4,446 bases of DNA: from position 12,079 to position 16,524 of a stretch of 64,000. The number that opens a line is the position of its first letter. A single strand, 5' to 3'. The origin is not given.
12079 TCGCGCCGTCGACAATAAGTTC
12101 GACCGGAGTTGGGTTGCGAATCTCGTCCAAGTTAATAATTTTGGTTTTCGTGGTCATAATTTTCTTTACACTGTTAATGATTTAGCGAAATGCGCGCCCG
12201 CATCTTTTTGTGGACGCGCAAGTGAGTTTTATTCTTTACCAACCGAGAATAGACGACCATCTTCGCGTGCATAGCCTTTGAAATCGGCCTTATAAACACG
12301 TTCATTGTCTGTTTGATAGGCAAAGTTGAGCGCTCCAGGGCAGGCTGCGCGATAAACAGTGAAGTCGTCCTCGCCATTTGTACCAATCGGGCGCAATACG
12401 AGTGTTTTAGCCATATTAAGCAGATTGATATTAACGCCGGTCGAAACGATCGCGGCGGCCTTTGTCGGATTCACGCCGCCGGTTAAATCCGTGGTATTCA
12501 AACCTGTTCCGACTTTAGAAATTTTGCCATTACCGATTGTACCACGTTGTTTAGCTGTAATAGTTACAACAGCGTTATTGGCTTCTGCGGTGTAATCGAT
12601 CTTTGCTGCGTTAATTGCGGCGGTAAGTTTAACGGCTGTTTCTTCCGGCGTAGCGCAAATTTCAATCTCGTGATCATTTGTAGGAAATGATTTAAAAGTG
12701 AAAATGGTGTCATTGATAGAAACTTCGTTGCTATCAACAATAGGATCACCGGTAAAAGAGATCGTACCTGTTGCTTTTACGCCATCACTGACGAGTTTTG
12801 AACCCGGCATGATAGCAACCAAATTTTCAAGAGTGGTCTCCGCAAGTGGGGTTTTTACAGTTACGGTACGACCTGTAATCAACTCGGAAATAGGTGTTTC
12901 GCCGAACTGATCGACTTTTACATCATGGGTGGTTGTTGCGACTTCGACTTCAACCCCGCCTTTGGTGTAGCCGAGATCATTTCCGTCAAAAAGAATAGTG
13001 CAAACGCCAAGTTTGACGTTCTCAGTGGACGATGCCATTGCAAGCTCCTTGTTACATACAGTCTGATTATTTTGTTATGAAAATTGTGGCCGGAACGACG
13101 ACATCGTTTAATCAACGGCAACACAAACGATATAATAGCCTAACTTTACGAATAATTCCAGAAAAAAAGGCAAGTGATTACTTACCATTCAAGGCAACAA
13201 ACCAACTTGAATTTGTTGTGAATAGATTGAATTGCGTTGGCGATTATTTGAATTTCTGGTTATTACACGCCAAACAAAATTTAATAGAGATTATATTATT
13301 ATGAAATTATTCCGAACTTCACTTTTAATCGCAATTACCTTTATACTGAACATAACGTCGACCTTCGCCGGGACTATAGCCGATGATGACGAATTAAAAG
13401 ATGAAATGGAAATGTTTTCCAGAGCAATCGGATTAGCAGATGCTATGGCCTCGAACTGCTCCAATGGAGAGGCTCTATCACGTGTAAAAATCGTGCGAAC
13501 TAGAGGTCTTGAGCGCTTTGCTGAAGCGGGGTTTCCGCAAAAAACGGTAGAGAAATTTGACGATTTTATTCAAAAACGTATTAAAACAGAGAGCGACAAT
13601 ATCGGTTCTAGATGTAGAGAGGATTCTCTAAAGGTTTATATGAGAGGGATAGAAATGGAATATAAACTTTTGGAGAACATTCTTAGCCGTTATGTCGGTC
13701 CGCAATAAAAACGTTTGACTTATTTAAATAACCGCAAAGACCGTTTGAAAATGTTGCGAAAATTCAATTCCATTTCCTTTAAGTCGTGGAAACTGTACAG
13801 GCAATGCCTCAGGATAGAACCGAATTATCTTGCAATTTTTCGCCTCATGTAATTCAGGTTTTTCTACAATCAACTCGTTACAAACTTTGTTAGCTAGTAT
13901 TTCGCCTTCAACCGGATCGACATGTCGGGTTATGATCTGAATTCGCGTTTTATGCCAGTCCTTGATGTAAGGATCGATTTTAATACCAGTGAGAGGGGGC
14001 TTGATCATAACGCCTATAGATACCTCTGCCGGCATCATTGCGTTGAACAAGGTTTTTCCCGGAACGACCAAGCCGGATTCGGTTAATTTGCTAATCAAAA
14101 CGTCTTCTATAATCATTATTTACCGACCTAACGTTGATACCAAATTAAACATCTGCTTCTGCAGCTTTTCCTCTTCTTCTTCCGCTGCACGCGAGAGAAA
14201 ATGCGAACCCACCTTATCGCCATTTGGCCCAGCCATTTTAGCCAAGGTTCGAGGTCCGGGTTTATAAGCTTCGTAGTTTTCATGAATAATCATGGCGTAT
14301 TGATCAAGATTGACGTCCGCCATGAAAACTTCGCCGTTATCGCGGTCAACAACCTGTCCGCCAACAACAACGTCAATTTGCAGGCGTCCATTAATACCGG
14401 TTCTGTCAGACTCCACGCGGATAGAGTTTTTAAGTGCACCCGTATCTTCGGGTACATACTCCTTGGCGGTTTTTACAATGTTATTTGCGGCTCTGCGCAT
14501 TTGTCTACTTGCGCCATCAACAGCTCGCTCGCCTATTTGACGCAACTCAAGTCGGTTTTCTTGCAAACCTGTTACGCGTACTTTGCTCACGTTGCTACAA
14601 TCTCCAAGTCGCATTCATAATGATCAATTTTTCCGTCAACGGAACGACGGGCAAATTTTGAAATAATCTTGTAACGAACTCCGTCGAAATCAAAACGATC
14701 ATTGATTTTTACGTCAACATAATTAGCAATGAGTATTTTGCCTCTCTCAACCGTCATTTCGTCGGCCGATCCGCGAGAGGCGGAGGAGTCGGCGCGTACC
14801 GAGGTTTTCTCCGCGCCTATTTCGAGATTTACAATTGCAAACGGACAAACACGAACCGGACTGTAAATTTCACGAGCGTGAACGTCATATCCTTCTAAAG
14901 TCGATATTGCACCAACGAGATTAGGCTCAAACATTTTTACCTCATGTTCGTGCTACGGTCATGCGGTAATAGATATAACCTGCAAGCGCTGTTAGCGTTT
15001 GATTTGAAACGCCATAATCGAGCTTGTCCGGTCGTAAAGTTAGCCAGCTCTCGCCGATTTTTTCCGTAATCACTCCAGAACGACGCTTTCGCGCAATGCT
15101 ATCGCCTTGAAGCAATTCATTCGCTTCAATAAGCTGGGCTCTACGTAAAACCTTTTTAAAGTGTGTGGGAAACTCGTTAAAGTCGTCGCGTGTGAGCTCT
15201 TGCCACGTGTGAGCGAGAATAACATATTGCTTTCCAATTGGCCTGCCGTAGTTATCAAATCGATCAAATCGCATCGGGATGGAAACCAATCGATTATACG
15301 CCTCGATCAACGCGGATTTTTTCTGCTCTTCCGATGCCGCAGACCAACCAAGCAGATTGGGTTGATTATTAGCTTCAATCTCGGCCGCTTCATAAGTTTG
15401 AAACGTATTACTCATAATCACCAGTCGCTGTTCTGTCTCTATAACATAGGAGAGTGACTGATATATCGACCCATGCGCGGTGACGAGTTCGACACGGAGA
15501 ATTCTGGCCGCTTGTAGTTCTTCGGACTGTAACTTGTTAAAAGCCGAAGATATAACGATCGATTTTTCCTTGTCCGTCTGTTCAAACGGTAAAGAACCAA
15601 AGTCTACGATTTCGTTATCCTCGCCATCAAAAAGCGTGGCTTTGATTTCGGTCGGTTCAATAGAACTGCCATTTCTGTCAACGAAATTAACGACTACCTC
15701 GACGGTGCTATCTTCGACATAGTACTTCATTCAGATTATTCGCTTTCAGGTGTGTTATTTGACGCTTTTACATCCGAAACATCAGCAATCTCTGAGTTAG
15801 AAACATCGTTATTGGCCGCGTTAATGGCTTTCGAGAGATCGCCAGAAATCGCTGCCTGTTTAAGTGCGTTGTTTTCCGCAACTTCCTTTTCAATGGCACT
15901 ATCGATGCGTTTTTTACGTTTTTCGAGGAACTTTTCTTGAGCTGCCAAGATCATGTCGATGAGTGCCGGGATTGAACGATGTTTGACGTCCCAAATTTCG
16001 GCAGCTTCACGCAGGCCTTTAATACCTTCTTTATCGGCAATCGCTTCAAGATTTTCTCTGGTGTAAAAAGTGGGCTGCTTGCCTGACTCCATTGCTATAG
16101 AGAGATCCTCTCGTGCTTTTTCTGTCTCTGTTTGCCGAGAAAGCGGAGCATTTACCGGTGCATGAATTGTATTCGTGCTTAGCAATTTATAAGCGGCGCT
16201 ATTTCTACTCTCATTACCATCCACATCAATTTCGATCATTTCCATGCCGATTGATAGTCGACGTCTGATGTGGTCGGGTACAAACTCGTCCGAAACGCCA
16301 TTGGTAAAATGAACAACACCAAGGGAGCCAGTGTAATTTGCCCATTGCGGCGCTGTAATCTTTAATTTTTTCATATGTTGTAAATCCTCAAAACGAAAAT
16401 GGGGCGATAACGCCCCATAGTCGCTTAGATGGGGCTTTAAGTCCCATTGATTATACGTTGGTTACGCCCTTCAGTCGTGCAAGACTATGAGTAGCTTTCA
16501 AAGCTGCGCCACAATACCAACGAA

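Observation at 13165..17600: Shared hairpin motif GGYAAGT-N4-ACTTACC upstream of both major capsid and major tail genes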

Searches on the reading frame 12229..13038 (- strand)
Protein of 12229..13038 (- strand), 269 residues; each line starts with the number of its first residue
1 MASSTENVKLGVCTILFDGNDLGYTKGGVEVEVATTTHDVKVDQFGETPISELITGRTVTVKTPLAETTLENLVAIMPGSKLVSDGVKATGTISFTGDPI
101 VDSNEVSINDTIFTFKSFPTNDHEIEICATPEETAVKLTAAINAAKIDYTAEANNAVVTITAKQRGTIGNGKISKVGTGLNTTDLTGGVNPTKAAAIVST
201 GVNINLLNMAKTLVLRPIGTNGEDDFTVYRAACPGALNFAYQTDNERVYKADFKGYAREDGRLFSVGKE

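Call 9: search_protein_families(library=phrogs, proteins=[window:12229-13038:-])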
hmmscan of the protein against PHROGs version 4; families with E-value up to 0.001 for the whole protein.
window:12229-13038:- (269 aa): 5 families
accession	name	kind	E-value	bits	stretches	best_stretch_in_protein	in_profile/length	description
phrog_2175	-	other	3.4e-56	190.9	2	1-93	1-104/188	protein with Ig domain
phrog_1280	-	other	8.6e-37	128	2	5-92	6-93/248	Ig domain containing protein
phrog_28344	-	unknown function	3.5e-07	31.2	1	86-185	86-182/205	-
phrog_885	-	tail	2.3e-06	27.8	1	15-83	35-104/338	major tail protein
phrog_27373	-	tail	0.00041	19.6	1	127-200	604-675/943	tail protein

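Call 10: search_protein_families(library=pfam, proteins=[window:12229-13038:-], max_evalue=0.01)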
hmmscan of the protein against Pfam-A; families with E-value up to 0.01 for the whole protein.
window:12229-13038:- (269 aa): 0 families

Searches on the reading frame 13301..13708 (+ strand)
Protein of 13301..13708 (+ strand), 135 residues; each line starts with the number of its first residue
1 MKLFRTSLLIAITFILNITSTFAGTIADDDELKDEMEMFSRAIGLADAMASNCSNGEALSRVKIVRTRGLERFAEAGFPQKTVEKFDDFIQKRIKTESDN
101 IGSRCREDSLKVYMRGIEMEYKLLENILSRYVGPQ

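Call 9: search_protein_families(library=phrogs, proteins=[window:13301-13708:+])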
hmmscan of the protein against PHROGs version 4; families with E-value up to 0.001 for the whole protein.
window:13301-13708:+ (135 aa): 0 families

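Call 10: search_protein_families(library=pfam, proteins=[window:13301-13708:+], max_evalue=0.01)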
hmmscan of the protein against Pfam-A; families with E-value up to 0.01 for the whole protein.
window:13301-13708:+ (135 aa): 0 families

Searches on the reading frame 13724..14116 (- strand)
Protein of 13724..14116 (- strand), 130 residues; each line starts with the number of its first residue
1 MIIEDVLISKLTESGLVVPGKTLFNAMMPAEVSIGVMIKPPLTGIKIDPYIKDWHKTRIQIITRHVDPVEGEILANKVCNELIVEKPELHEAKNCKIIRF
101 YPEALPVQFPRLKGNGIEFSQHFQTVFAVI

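Call 9: search_protein_families(library=phrogs, proteins=[window:13724-14116:-])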
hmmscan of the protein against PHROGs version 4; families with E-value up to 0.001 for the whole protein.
window:13724-14116:- (130 aa): 1 family
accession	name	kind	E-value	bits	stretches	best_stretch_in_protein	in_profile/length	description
phrog_921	-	unknown function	9.2e-23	81.4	1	5-128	4-124/127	-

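Call 10: search_protein_families(library=pfam, proteins=[window:13724-14116:-], max_evalue=0.01)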
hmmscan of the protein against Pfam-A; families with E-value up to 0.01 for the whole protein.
window:13724-14116:- (130 aa): 1 family
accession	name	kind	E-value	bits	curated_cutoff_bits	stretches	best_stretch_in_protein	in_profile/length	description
PF12691.13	Phage_tail_terminator_6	-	2.7e-07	31.2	23.8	1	11-124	2-113/118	Bacteriophage tail terminator protein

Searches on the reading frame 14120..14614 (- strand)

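Call 9: search_protein_families(library=phrogs, proteins=[window:14120-14614:-])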
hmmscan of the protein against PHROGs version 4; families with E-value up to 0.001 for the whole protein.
window:14120-14614:- (164 aa): 3 families
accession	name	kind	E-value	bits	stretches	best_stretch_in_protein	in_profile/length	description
phrog_927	-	connector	3.6e-10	41.2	1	15-156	8-157/168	tail completion or Neck1 protein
phrog_5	-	connector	1.1e-08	36.2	1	11-154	92-200/239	tail completion or Neck1 protein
phrog_556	-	head and packaging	0.00017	22.4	1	33-72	63-103/295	minor head protein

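Call 10: search_protein_families(library=pfam, proteins=[window:14120-14614:-], max_evalue=0.01)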
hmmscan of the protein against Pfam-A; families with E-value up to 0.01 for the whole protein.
window:14120-14614:- (164 aa): 2 families
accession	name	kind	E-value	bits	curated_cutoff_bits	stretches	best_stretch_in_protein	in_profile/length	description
PF04883.17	HK97-gp10_like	-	1.6e-05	26.2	21.4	1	24-84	7-67/78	Bacteriophage HK97-gp10, putative tail-component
PF11114.13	Minor_capsid_2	-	0.0019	18.7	27.7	1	23-71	6-55/113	Minor capsid protein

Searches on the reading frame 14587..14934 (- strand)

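Call 9: search_protein_families(library=phrogs, proteins=[window:14587-14934:-])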
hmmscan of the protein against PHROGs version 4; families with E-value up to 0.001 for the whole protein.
window:14587-14934:- (115 aa): 1 family
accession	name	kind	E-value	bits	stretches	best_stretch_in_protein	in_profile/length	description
phrog_911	-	unknown function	1.1e-21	78.2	1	1-113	1-113/114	-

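Call 10: search_protein_families(library=pfam, proteins=[window:14587-14934:-], max_evalue=0.01)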
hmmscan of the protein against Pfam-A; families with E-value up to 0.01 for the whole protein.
window:14587-14934:- (115 aa): 0 families

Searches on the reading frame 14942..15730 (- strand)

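Call 9: search_protein_families(library=phrogs, proteins=[window:14942-15730:-])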
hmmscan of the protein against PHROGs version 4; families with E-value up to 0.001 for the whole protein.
window:14942-15730:- (262 aa): 1 family
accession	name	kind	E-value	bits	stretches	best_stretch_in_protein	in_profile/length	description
phrog_912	-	unknown function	1.6e-56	192.6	1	1-261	2-273/274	-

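Call 10: search_protein_families(library=pfam, proteins=[window:14942-15730:-], max_evalue=0.01)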
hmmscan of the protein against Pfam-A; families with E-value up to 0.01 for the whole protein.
window:14942-15730:- (262 aa): 0 families

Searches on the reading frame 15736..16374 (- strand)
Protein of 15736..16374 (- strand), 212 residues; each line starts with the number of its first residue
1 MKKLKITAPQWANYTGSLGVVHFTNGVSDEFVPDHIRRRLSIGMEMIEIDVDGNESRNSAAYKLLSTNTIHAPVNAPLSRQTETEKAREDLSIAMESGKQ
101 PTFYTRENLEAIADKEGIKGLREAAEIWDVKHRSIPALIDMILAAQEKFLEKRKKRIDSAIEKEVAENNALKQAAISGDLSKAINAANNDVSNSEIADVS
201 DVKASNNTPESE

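Call 9: search_protein_families(library=phrogs, proteins=[window:15736-16374:-])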
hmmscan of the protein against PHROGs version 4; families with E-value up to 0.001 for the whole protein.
window:15736-16374:- (212 aa): 1 family
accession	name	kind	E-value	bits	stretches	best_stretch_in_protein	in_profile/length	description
phrog_916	-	unknown function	3.4e-34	119.8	1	1-196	3-209/220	-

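Call 10: search_protein_families(library=pfam, proteins=[window:15736-16374:-], max_evalue=0.01)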
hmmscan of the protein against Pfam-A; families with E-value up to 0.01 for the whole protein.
window:15736-16374:- (212 aa): 0 families
